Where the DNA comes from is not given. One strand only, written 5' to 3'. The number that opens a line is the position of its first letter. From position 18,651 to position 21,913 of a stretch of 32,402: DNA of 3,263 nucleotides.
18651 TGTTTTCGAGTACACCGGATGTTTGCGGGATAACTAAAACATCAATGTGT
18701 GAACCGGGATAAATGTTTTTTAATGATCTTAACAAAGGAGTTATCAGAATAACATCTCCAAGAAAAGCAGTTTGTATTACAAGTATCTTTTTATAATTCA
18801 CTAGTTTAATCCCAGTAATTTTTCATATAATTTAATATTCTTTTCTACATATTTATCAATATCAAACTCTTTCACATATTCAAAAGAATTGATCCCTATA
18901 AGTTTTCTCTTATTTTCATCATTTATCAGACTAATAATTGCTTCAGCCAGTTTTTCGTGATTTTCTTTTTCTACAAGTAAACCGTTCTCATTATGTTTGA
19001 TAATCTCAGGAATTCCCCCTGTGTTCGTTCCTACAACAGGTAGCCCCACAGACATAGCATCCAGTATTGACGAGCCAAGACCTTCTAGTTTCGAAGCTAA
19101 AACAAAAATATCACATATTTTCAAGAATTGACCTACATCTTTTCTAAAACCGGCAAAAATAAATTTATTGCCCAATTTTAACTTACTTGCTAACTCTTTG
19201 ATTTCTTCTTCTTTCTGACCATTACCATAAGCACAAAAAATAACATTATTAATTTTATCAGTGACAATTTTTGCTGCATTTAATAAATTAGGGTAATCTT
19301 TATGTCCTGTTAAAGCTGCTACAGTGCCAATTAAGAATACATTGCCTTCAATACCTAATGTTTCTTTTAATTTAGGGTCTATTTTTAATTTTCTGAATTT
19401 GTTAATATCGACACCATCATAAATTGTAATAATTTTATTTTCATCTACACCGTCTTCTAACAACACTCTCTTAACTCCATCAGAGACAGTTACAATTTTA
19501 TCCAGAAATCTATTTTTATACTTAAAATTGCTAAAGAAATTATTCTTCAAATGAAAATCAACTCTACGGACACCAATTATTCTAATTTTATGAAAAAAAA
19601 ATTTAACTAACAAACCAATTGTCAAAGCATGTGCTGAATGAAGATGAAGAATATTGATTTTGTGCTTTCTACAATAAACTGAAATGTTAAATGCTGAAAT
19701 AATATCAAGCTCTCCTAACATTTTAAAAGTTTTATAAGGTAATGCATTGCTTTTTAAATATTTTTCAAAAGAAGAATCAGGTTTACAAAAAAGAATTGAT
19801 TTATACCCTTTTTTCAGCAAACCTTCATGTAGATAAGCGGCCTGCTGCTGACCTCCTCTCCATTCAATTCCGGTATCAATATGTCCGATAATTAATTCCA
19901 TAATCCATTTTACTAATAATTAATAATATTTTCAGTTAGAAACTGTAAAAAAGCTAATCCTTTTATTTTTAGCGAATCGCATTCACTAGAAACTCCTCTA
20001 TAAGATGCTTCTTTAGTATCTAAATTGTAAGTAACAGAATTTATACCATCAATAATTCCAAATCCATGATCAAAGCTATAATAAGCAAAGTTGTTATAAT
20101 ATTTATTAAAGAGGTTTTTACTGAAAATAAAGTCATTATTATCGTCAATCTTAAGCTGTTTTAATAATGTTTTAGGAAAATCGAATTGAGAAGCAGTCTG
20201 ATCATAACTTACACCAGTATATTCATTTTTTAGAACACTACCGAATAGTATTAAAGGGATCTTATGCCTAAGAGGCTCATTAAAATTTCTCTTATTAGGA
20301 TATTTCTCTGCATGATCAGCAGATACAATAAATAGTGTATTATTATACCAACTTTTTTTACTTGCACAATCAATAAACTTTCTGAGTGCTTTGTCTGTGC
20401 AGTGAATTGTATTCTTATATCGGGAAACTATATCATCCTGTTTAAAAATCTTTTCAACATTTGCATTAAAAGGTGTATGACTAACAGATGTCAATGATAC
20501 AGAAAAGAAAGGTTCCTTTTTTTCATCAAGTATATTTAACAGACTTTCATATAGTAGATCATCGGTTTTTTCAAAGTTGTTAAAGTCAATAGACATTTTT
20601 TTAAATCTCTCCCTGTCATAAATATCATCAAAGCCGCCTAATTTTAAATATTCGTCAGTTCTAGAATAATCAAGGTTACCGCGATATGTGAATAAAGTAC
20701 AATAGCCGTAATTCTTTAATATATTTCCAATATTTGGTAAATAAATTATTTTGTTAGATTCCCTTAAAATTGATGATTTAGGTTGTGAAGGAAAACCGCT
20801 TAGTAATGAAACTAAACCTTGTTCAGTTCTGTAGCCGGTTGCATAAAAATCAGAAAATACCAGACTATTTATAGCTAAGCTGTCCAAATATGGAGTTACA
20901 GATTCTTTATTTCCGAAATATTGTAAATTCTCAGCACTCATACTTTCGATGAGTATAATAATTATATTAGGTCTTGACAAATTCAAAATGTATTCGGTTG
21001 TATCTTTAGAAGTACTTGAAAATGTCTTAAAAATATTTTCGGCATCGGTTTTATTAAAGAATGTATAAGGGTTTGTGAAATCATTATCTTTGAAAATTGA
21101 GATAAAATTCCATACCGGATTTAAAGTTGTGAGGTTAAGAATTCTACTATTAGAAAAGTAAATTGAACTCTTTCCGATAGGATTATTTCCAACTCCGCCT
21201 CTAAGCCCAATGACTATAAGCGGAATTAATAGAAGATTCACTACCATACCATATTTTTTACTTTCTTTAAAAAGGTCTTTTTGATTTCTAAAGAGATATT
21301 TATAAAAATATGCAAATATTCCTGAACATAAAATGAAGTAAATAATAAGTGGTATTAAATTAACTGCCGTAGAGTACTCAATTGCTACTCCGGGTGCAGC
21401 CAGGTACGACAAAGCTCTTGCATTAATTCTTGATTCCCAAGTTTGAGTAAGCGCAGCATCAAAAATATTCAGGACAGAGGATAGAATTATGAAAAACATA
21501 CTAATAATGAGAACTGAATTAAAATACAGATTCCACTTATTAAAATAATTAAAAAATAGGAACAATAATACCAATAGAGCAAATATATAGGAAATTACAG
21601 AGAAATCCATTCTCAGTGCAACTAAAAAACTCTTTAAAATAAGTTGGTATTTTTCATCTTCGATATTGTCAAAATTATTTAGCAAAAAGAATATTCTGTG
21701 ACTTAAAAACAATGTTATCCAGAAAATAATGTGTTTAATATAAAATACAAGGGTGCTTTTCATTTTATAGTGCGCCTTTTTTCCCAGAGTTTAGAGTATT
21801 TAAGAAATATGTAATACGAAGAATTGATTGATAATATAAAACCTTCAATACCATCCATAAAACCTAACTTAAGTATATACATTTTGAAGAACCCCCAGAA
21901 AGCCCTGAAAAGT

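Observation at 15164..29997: A 14-gene translationally coupled LPS-core-type operon combining both routes of glycerol-phosphate addition (TagD/TagF-like and LtaS/OpgB-like) with a phosphoethanolamine-transferase-like gene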

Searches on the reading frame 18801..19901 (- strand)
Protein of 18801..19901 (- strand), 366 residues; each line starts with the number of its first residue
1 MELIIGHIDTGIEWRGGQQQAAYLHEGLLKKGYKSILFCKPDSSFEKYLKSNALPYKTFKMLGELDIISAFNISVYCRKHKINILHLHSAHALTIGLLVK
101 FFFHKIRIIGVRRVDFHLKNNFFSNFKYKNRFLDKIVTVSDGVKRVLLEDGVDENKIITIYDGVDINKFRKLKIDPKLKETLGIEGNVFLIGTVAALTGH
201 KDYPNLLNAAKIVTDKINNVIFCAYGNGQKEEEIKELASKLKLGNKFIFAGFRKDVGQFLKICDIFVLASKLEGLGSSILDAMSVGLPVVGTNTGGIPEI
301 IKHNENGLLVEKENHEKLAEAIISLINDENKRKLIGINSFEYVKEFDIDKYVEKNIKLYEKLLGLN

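Call 4: search_protein_families(library=pfam, proteins=[window:18801-19901:-], max_evalue=0.01)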
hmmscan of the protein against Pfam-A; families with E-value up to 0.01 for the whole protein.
window:18801-19901:- (366 aa): 4 families
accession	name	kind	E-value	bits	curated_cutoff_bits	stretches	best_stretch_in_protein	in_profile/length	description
PF00534.26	Glycos_transf_1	-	6.9e-42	143.3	26.4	1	177-338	4-168/172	Glycosyl transferases group 1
PF13692.12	Glyco_trans_1_4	-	6.6e-33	114.4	27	1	190-328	3-142/142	Glycosyl transferases group 1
PF13439.12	Glyco_transf_4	-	3.9e-13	50.2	28.5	1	15-167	2-169/170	Glycosyltransferase Family 4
PF07271.16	Cytadhesin_P30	-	0.0066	16.5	40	1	296-337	88-127/275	Cytadhesin P30/P32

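Call 6: search_protein_families(library=ncbifam, proteins=[window:18801-19901:-], max_evalue=0.001)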
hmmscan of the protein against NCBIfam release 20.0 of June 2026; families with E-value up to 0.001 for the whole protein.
window:18801-19901:- (366 aa): 42 families (the best 25 are shown)
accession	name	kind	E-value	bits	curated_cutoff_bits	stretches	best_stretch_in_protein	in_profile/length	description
TIGR03088.1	stp2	hypoth_equivalog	2.7e-42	145.1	409.05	1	32-363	31-374/374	TIGR03088 family PEP-CTERM/XrtA system glycosyltransferase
TIGR03999.1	thiol_BshA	equivalog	1.3e-33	116.5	273.7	1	66-363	69-374/375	N-acetyl-alpha-D-glucosaminyl L-malate synthase BshA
TIGR02149.1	glgA_Coryne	subfamily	1.6e-28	100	302.4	1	132-362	144-390/391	glycogen synthase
NF041876.1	EPS_EpsE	equivalog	3.1e-27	95.8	400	1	125-339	156-372/389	exopolysaccharide biosynthesis GT4 family glycosyltransferase EpsE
TIGR04063.1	stp3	hypoth_equivalog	4.9e-26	91.5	442.05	1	132-362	157-395/397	TIGR04063 family PEP-CTERM/XrtA system glycosyltransferase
NF047880.1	glyco_SdgA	exception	1.1e-23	83.6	800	1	193-354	320-482/488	serine-aspartate repeat adhesin O-glycosyltransferase SdgA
NF007396.0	PRK09922.1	equivalog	1.3e-22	80.2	385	1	59-337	66-335/361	lipopolysaccharide 1,6-galactosyltransferase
NF047684.1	TeichurnBiosyTuaC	equivalog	2.1e-21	76.3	550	1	129-362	161-389/391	teichuronic acid biosynthesis protein TuaC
NF011726.0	PRK15179.1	equivalog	1.2e-19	70.1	733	1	151-359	478-691/694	Vi polysaccharide biosynthesis protein TviE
NF050063.1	ProtGlycPglJ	equivalog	3e-19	69.5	500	1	119-357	133-361/363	N-acetylgalactosamine-N,N'-diacetylbacillosaminyl-diphospho-undecaprenol 4-alpha-N-acetylgalactosaminyltransferase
TIGR04157.1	glyco_rSAM_CFB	subfamily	9.3e-19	67.7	400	1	130-358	167-405/406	TIGR04157 family glycosyltransferase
TIGR03449.1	mycothiol_MshA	equivalog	4.2e-18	65.4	462.5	1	136-362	169-403/406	D-inositol-3-phosphate glycosyltransferase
NF053787.1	GlcN_PG_synth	equivalog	4.4e-18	65.3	480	1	113-363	124-360/361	N-acetylglucosaminyl phosphatidylglycerol synthase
NF038298.1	EPS_HpsO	equivalog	1.3e-16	60.4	575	1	127-362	141-387/388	hormogonium polysaccharide biosynthesis glycosyltransferase HpsO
NF038011.1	PelF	equivalog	2.1e-15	56.7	100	1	133-346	258-475/489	GT4 family glycosyltransferase PelF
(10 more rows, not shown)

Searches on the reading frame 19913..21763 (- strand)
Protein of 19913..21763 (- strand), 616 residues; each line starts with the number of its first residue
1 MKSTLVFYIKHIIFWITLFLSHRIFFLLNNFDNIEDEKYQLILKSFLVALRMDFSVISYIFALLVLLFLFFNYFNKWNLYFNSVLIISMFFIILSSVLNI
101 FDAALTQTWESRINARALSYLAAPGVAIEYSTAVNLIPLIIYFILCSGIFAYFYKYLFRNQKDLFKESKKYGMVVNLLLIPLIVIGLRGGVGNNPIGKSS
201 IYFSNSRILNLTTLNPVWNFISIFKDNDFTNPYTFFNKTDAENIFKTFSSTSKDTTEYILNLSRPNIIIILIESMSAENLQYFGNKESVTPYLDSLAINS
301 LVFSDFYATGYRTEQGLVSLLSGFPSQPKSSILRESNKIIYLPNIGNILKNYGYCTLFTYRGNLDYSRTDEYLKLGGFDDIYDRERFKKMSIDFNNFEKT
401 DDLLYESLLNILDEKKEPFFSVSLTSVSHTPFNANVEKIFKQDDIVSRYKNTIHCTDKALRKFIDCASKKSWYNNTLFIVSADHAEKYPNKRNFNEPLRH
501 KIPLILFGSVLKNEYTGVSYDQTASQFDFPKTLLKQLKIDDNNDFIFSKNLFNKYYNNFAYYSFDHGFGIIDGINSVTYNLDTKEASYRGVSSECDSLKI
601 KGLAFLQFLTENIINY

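Call 4: search_protein_families(library=pfam, proteins=[window:19913-21763:-], max_evalue=0.01)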
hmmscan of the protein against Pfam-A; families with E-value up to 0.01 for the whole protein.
window:19913-21763:- (616 aa): 1 family
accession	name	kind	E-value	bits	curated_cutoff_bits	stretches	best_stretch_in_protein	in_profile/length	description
PF00884.28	Sulfatase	-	9e-43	147.1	25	1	265-538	1-300/301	Sulfatase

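Call 6: search_protein_families(library=ncbifam, proteins=[window:19913-21763:-], max_evalue=0.001)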
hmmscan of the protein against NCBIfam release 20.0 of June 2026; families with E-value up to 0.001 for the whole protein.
window:19913-21763:- (616 aa): 6 families
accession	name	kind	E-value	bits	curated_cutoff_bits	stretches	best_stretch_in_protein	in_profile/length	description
NF053595.1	LptchSynLtaSGpos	equivalog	4.5e-16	58.5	970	1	251-560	224-549/626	lipoteichoic acid synthase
NF003000.0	PRK03776.1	equivalog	6.2e-12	44.3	574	1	260-485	157-396/763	phosphatidylglycerol--membrane-oligosaccharide glycerophosphotransferase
NF009027.0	PRK12363.1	equivalog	1.9e-09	36.8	572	1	264-490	156-397/703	phosphoglycerol transferase I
NF010322.0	PRK13759.1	equivalog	3.9e-08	32.2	481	1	263-356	5-99/486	arylsulfatase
NF038282.1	LapC_YejM_PbgA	exception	3.2e-06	25.7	825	1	262-555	256-520/584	LPS biosynthesis-modulating metalloenzyme YejM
TIGR03417.1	chol_sulfatase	equivalog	0.0003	19.8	433.45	0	264-327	2-67/500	choline-sulfatase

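Call 25: search_solved_structures(query=window:19913-21763:-, max_evalue=0.01, show_alignments=2)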
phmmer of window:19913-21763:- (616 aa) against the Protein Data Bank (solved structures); distinct sequences matched with E-value up to 0.01: 26.
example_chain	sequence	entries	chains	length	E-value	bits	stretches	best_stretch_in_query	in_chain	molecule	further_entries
3lxq_A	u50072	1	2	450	1.3e-31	113.1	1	194-579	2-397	Uncharacterized protein VP1736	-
4uoo_A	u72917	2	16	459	6.1e-14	54.7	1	247-560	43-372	LIPOTEICHOIC ACID SYNTHASE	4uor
2w5q_A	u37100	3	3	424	8.4e-13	51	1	253-560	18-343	PROCESSED GLYCEROL PHOSPHATE LIPOTEICHOIC ACID SYNTHASE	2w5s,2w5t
2w5r_A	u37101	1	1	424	9.3e-13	50.8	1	253-560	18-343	PROCESSED GLYCEROL PHOSPHATE LIPOTEICHOIC ACID SYNTHASE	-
4uop_A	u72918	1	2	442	4.8e-12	48.5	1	250-485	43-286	LIPOTEICHOIC ACID PRIMASE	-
2w8d_A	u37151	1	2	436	6.9e-10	41.4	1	256-486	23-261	PROCESSED GLYCEROL PHOSPHATE LIPOTEICHOIC ACID SYNTHASE 2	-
6bia_A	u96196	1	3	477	9.3e-10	40.9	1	402-498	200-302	Sulfatase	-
6b0k_A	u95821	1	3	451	1.7e-09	40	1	402-498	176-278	Iota-carrageenan sulfatase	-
6b0j_A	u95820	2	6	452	1.7e-09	40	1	402-498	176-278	Iota-carrageenan sulfatase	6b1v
9hh2_A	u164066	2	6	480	7.6e-08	34.6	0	400-498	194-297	Sulfatase, family S1-19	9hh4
9hh3_A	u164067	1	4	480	9.8e-08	34.3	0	400-498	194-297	Sulfatase, family S1-19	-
9bas_B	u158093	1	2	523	2e-05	26.6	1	256-355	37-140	S1_15A sulfatase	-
6psm_A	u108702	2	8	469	4.2e-05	25.5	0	353-501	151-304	exo-4S-kappa carrageenan S1 sulfatase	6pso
6prm_A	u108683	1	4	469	5.7e-05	25.1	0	353-501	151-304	exo-4S-kappa carrageenan S1 sulfatase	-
6hhm_A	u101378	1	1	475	0.0011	20.9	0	262-325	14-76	Arylsulfatase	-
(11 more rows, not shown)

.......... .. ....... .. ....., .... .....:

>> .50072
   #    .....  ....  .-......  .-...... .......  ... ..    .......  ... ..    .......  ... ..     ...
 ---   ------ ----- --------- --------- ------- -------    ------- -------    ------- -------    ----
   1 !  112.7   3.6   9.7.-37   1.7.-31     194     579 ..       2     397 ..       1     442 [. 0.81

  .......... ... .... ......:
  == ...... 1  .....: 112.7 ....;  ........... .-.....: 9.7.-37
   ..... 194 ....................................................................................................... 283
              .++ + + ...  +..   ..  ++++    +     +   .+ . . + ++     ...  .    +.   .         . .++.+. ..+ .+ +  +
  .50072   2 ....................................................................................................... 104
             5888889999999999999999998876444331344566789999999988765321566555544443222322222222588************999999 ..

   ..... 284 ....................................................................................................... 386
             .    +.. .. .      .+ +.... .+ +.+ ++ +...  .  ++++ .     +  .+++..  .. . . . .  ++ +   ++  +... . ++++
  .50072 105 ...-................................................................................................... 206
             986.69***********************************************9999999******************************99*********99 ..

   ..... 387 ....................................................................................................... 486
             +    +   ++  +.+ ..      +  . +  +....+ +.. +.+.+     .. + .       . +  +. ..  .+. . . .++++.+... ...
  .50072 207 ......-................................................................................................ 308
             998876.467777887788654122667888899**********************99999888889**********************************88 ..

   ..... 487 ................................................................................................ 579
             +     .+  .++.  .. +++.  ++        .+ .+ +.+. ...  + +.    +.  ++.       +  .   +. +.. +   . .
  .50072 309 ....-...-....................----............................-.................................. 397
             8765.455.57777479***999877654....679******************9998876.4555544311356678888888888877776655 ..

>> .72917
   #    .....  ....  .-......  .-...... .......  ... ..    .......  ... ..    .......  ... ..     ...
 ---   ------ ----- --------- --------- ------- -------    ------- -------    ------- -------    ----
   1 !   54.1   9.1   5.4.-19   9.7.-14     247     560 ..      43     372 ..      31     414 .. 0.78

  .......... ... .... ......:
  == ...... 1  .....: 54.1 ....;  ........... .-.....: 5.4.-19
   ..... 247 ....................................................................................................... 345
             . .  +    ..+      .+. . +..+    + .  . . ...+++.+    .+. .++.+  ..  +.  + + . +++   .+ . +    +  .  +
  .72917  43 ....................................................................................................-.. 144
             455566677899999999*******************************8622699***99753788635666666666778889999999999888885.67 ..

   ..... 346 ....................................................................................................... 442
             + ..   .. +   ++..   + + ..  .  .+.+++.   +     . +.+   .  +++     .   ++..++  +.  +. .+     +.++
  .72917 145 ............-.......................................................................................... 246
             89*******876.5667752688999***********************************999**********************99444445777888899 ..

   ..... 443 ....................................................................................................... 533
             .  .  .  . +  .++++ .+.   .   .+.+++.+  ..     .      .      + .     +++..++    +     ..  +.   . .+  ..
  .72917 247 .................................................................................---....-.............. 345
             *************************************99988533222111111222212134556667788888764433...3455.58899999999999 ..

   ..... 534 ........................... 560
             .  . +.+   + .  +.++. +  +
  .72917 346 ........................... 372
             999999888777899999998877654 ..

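Call 33: find_homologous_proteins(query=window:19913-21763:-, max_evalue=1e-10)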
Query window:19913-21763:- (616 aa): 85 proteins with E <= 1e-10 among 8000 candidates.
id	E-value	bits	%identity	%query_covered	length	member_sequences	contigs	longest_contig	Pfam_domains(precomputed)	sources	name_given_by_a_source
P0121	0.0e+0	1351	100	99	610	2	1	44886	PF00884.29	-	-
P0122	2.0e-133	464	41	100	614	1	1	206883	PF00884.29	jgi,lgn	jgi:phosphoglycerol transferase MdoB-like AlkP superfamily enzyme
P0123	7.2e-122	426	40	91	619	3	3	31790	PF02995.23,PF00884.29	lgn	-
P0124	1.6e-118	415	40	96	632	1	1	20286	PF00884.29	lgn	-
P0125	2.0e-110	388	36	99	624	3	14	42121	PF00884.29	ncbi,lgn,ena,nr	ncbi:MAG: sulfatase-like hydrolase/transferase [Bacteroidales bacterium]|nr:sulfatase-like hydrolase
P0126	7.4e-110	386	37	100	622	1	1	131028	PF00884.29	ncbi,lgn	-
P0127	3.5e-107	378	35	97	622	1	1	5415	PF02995.23,PF00884.29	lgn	-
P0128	1.6e-100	356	33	92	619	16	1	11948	PF00884.29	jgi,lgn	jgi:phosphoglycerol transferase MdoB-like AlkP superfamily enzyme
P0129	8.7e-97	343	34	95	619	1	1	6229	PF00884.29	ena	-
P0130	2.9e-91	325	33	99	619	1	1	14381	PF00884.29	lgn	-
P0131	9.3e-91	323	33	93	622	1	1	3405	PF01663.28,PF00884.29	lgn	-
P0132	2.1e-90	322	32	99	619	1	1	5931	PF00884.29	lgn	-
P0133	1.4e-89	319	33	91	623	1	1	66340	PF00884.29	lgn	-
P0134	4.0e-89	318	33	94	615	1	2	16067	PF00884.29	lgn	-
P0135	6.7e-89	317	32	100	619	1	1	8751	PF00884.29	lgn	-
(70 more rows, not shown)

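Call 36: find_encoding_contigs(protein=P0122, flank=10000, max_places=1)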
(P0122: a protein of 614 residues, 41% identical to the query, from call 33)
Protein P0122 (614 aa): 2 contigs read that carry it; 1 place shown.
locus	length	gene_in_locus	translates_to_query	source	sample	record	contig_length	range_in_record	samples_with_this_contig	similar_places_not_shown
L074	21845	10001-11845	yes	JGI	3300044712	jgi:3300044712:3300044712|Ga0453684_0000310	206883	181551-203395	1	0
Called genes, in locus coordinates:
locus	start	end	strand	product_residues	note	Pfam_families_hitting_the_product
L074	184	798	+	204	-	-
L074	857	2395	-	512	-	PF01039:Carboxyl_trans, PF03255:ACCA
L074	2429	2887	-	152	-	PF00364:Biotin_lipoyl, PF25984:BSH_YknX (faint)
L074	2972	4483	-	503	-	PF00289:Biotin_carb_N, PF02786:CPSase_L_D2, PF07478:Dala_Dala_lig_C, PF02222:ATP-grasp, PF02785:Biotin_carb_C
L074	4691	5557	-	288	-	PF01973:MptE-like (faint)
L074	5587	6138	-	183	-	-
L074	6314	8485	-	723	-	-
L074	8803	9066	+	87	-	-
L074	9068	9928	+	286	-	-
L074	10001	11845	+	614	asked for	PF00884:Sulfatase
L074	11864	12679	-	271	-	-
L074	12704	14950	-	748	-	PF01435:Peptidase_M48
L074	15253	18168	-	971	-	PF18962:Por_Secre_tail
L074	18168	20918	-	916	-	PF18962:Por_Secre_tail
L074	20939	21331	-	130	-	PF03544:TonB_C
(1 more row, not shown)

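Call 37: find_encoding_contigs(protein=P0126, flank=10000, max_places=1)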
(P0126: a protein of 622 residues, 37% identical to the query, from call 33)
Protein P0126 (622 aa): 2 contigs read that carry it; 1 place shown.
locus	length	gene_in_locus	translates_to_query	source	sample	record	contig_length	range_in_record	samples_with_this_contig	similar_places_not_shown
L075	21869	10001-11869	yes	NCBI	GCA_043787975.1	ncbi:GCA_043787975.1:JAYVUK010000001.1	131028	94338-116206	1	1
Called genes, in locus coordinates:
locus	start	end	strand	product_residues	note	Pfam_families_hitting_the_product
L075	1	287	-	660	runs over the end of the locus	PF00535:Glycos_transf_2, PF13641:Glyco_tranf_2_3, PF13632:Glyco_trans_2_3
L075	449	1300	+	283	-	PF18962:Por_Secre_tail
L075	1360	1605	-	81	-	PF05635:23S_rRNA_IVP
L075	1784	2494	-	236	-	PF21176:RecR_HhH, PF02132:RecR_ZnF, PF01751:Toprim, PF13662:Toprim_4, PF21175:RecR_C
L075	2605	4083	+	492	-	PF00474:SSF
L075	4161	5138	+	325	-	PF01476:LysM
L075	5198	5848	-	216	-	PF01370:Epimerase (faint), PF13460:NAD_binding_10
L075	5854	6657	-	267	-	PF00459:Inositol_P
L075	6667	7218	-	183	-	-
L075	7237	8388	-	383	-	PF01790:LGT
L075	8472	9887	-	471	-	PF00919:UPF0004, PF04055:Radical_SAM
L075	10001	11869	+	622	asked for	PF00884:Sulfatase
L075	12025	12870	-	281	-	PF08614:ATG16 (weak), PF11559:ADIP (weak)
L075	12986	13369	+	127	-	-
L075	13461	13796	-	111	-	PF04237:YjbR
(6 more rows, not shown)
